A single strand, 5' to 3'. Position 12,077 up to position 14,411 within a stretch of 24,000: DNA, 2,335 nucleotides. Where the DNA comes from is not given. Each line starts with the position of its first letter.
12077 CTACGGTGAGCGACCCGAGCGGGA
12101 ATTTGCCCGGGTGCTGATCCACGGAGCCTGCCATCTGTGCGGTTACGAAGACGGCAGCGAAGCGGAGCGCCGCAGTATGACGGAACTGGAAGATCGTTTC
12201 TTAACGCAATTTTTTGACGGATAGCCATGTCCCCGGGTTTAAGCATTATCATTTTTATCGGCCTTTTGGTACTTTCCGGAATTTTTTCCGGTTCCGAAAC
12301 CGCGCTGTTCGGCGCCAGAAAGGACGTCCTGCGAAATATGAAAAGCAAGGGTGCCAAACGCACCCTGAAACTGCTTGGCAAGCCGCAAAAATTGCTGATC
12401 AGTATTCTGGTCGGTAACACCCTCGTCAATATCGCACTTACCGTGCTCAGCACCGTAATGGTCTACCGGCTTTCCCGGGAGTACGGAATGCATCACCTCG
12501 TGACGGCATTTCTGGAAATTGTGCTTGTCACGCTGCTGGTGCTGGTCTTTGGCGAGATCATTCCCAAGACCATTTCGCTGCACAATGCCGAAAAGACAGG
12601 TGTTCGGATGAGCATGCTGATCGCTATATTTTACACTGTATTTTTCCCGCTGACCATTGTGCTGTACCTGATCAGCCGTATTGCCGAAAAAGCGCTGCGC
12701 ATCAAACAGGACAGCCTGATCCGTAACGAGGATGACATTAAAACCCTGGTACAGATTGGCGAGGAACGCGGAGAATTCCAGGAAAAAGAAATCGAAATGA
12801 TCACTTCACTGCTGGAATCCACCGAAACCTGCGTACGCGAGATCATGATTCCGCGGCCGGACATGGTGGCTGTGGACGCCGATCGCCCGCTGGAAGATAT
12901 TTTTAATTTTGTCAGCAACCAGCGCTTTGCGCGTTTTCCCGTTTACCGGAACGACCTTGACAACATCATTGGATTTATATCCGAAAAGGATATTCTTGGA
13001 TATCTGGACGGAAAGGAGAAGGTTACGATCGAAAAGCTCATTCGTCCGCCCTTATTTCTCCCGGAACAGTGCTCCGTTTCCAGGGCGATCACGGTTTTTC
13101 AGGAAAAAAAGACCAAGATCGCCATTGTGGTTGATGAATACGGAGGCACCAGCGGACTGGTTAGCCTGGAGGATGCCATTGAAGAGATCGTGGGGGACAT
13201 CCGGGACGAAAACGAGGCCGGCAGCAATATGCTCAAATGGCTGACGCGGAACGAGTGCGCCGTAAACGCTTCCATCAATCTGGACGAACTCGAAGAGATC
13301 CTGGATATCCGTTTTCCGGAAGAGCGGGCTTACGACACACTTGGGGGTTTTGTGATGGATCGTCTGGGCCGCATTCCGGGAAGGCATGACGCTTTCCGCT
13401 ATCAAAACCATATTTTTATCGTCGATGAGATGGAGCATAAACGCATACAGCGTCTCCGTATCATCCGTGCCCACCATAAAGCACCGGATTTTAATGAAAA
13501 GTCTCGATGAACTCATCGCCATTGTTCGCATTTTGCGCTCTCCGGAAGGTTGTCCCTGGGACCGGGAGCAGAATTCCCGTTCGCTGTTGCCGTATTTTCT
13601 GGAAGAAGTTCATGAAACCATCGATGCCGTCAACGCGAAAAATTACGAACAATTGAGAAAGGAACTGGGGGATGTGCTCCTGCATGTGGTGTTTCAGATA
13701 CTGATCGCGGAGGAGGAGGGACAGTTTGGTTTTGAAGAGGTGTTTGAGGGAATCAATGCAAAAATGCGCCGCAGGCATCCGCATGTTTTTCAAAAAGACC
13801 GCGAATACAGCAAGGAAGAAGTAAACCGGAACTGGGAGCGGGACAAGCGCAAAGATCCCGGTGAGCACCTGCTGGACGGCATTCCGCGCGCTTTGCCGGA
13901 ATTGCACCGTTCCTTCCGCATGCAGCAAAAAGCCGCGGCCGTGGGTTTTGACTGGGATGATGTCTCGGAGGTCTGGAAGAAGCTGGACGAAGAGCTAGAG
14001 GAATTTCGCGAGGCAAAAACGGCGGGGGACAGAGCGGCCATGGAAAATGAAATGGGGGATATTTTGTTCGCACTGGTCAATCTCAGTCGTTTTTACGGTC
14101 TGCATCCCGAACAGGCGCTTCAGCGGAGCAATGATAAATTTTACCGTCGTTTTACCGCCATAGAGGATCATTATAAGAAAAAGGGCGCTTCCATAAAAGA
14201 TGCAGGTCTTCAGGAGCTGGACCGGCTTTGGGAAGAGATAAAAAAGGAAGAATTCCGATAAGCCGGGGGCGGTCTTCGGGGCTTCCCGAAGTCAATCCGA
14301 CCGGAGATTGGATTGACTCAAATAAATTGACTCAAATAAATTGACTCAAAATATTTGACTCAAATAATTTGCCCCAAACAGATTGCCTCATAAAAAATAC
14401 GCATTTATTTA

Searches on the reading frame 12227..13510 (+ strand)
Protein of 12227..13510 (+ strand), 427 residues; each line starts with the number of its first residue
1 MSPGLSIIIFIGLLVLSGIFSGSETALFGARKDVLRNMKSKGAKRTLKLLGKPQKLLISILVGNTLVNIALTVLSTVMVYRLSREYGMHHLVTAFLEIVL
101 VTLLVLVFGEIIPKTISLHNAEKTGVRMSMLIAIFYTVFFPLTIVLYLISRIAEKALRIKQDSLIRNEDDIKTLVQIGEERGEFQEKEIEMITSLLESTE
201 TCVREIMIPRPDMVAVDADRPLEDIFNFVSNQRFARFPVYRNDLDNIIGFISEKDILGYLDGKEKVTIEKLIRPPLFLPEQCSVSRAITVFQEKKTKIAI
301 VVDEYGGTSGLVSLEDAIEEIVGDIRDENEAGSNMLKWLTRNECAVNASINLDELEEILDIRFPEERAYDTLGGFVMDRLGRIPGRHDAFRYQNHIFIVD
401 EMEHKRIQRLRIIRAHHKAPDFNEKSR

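Call 8: search_protein_families(library=pfam, proteins=[window:12227-13510:+], max_evalue=0.01)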
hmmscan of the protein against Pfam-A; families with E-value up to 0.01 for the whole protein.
window:12227-13510:+ (427 aa): 3 families
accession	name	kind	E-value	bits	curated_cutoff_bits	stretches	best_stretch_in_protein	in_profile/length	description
PF01595.25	CNNM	-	7.6e-44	150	28.4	1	8-188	1-181/181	Cyclin M transmembrane N-terminal domain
PF03471.22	CorC_HlyC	-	1.6e-21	76.6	27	1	342-414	6-79/81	Transporter associated domain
PF00571.33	CBS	-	1e-17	64.6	24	2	203-261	1-56/57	CBS domain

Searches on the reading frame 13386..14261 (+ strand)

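Call 8: search_protein_families(library=pfam, proteins=[window:13386-14261:+], max_evalue=0.01)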
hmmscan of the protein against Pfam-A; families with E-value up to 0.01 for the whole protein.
window:13386-14261:+ (291 aa): 3 families
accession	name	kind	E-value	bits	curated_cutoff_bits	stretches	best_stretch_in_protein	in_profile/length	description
PF03819.22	MazG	-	4.8e-36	123.3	22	2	62-135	1-74/74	MazG nucleotide pyrophosphohydrolase domain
PF01503.22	PRA-PH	-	2.2e-12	47.7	21.3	2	171-245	2-79/86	Phosphoribosyl-ATP pyrophosphohydrolase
PF12643.12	MazG-like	-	0.0012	19.4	27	0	196-263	15-77/85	MazG-like family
